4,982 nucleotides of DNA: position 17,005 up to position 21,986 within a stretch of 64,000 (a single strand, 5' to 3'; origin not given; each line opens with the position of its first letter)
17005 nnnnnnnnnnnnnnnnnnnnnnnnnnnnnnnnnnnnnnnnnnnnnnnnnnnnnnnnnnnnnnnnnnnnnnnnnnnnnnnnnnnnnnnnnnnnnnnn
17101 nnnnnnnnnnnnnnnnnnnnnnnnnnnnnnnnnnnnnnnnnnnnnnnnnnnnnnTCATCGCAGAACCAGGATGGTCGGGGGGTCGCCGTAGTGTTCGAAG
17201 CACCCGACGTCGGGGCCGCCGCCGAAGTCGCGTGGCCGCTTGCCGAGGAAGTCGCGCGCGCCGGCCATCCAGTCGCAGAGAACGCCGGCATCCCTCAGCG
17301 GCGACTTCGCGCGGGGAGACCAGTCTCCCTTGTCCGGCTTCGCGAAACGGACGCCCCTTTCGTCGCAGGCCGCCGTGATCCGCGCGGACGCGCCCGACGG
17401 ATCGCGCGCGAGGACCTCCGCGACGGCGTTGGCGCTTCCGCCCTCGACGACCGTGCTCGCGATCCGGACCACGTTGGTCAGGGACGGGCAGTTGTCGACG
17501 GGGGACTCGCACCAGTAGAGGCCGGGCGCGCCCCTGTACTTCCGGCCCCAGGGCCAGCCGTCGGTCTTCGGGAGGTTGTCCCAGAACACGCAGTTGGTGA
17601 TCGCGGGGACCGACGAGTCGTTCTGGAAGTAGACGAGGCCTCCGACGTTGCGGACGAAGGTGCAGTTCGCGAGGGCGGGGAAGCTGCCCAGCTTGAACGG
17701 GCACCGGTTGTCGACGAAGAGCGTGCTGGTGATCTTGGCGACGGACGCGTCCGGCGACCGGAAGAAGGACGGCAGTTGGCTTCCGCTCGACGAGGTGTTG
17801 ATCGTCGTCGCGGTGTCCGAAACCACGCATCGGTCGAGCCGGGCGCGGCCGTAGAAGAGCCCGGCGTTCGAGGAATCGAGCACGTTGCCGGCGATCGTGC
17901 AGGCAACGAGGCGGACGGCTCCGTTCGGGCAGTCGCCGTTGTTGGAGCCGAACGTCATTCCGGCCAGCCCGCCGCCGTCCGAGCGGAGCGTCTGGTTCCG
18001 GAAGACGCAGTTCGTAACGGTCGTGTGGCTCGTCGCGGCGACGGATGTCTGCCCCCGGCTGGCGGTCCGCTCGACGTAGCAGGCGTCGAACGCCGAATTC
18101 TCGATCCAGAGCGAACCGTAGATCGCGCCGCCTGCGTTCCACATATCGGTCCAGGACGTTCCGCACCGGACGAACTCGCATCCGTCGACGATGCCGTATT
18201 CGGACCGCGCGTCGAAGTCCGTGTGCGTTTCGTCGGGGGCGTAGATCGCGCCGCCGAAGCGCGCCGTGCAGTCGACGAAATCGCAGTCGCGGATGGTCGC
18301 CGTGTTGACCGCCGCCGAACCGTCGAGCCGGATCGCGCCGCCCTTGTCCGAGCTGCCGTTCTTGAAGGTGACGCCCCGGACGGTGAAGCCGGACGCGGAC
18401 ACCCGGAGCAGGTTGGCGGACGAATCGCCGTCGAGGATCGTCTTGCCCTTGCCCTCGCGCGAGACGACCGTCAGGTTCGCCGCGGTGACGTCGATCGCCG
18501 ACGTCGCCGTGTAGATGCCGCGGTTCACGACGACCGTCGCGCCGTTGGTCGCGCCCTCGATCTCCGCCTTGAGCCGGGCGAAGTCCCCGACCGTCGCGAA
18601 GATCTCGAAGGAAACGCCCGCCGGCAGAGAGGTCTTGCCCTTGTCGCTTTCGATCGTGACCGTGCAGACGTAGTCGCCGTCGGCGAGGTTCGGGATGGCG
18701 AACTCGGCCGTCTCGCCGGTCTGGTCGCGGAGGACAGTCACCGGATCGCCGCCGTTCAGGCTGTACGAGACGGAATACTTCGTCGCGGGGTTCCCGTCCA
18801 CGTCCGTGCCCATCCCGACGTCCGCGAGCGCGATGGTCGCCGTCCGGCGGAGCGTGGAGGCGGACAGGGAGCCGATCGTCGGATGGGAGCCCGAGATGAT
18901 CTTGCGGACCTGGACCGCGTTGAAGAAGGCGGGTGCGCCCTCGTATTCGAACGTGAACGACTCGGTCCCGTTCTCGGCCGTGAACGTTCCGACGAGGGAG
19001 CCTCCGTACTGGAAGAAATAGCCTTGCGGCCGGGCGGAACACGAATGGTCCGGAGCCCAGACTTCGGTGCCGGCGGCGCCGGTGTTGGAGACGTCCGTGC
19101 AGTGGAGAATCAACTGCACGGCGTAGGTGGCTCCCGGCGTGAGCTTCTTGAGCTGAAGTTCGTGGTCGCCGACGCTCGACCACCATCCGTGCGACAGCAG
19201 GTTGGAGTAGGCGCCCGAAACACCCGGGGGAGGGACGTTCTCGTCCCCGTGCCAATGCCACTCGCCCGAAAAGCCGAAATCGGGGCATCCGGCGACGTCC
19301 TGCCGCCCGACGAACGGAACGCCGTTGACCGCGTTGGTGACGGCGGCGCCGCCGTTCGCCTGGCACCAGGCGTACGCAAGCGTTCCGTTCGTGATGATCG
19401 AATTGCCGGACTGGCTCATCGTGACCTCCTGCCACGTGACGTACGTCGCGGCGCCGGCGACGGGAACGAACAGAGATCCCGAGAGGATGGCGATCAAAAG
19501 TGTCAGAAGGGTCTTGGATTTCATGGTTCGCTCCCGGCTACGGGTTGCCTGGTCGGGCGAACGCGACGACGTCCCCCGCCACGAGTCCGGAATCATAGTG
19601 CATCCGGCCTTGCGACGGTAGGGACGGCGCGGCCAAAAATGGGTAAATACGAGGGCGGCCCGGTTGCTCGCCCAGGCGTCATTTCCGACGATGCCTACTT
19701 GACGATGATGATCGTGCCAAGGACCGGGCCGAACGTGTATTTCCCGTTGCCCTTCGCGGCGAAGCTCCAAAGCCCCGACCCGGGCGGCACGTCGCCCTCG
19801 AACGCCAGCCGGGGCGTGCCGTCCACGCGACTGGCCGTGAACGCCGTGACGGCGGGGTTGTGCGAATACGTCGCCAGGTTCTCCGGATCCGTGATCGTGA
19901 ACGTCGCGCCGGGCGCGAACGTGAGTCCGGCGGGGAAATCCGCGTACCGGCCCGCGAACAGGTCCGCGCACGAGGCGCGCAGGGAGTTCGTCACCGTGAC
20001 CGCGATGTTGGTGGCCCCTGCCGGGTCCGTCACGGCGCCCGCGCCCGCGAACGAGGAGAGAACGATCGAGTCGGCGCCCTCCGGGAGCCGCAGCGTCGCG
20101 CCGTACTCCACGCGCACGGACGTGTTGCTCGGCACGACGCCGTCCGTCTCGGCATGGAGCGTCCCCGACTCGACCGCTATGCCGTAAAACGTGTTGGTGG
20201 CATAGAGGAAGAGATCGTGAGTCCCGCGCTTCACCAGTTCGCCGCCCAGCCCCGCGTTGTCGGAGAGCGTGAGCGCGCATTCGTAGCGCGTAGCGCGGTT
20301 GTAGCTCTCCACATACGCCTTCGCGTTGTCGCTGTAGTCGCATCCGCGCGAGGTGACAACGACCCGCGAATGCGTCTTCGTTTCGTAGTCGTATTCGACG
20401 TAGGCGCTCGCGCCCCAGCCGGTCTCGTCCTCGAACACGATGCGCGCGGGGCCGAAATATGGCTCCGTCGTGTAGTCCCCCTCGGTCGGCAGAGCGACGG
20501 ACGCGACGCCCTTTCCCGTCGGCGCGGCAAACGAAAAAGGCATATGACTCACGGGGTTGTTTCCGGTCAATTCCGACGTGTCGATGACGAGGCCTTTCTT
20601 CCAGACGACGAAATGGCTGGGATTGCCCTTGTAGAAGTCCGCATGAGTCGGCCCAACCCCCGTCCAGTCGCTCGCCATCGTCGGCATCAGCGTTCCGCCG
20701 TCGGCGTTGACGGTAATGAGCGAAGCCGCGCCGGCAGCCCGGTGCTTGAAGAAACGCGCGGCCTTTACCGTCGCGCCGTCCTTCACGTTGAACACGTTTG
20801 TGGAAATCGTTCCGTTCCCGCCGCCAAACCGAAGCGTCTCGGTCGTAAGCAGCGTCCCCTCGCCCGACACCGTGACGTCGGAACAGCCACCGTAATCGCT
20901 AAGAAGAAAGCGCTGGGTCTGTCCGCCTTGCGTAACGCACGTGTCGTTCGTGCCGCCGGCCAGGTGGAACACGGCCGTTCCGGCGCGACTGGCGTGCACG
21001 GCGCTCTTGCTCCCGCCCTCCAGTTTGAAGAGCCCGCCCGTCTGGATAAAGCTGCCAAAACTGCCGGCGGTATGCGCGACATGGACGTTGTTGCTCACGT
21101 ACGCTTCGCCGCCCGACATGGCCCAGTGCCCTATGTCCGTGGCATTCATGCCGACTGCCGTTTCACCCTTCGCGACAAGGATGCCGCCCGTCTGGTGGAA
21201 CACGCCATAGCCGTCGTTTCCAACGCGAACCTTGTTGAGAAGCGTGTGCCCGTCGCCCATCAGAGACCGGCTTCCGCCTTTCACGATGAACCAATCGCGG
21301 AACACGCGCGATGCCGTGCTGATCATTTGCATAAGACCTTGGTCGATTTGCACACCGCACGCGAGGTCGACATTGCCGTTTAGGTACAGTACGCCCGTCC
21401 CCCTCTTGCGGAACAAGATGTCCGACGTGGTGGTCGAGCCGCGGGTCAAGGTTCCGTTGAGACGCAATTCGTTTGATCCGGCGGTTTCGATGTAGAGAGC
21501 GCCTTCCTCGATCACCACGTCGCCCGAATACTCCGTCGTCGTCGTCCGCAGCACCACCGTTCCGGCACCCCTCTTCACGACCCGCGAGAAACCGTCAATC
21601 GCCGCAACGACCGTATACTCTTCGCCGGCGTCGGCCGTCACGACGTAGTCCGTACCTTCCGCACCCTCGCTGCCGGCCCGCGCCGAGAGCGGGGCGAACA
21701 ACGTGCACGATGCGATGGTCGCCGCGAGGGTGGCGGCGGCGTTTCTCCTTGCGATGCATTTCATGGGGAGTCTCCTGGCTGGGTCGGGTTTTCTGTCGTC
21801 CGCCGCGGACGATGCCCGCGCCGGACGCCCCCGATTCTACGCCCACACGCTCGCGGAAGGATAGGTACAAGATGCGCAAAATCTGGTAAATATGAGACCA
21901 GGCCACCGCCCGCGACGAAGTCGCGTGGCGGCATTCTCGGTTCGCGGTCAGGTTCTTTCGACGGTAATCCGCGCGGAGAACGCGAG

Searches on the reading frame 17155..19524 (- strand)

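Call 43: search_protein_families(library=ncbifam, proteins=[window:17155-19524:-], max_evalue=0.01)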
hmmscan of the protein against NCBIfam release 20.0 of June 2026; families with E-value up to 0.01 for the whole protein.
window:17155-19524:- (789 aa): 2 families
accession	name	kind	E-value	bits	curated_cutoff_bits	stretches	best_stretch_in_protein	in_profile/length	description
TIGR04247.1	NosD_copper_fam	subfamily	5.4e-06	25.2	300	1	318-416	1-93/377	nitrous oxide reductase family maturation protein NosD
TIGR03805.1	beta_helix_1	subfamily_domain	6.8e-05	22.1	141.5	1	319-412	2-94/314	parallel beta-helix domain-containing protein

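Call 44: search_protein_families(library=pfam, proteins=[window:17155-19524:-], max_evalue=0.01)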
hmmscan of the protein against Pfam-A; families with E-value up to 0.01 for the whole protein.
window:17155-19524:- (789 aa): 2 families
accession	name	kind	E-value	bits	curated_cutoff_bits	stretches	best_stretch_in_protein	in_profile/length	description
PF13229.12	Beta_helix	-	5.7e-05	23.2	25.9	1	377-555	8-141/158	Right handed beta helix region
PF24421.1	Ig_J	-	0.0044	17.5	29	1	258-310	51-103/104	Tip attachment protein J, Ig-like domain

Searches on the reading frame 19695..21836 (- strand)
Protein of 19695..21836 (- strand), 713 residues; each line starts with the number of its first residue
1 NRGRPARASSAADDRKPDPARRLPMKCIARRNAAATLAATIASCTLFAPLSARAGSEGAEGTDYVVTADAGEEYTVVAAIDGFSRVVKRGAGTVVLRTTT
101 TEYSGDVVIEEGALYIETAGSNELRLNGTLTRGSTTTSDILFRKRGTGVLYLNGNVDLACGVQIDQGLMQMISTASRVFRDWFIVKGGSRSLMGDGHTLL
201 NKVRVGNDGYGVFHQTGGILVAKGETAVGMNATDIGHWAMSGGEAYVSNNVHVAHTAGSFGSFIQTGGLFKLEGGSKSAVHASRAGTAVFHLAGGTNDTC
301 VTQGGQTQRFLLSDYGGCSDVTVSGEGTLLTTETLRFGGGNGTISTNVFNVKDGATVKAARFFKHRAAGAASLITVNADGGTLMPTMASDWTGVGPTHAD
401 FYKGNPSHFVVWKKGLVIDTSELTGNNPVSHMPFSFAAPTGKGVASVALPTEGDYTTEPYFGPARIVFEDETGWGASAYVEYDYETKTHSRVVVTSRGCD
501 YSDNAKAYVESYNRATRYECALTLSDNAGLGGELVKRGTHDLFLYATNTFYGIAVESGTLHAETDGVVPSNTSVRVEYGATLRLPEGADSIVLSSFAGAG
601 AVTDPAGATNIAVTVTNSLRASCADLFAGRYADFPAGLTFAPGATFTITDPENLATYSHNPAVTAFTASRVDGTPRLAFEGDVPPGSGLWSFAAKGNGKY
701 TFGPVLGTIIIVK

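Call 8: search_protein_families(library=pfam, proteins=[window:19695-21836:-], max_evalue=0.001)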
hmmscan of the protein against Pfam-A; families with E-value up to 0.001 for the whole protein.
window:19695-21836:- (713 aa): 1 family
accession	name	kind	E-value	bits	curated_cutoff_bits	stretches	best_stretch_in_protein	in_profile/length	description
PF12951.13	PATR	-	3.3e-05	24.3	27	0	87-114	2-28/30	Passenger-associated-transport-repeat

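Call 43: search_protein_families(library=ncbifam, proteins=[window:19695-21764:-], max_evalue=0.01)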
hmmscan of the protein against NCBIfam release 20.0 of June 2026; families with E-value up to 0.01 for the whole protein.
window:19695-21764:- (689 aa): 1 family
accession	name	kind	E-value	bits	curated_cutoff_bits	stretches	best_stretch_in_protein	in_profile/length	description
TIGR02601.1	autotrns_rpt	repeat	4.5e-05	23.2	19.85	1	62-92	2-31/32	beta strand repeat protein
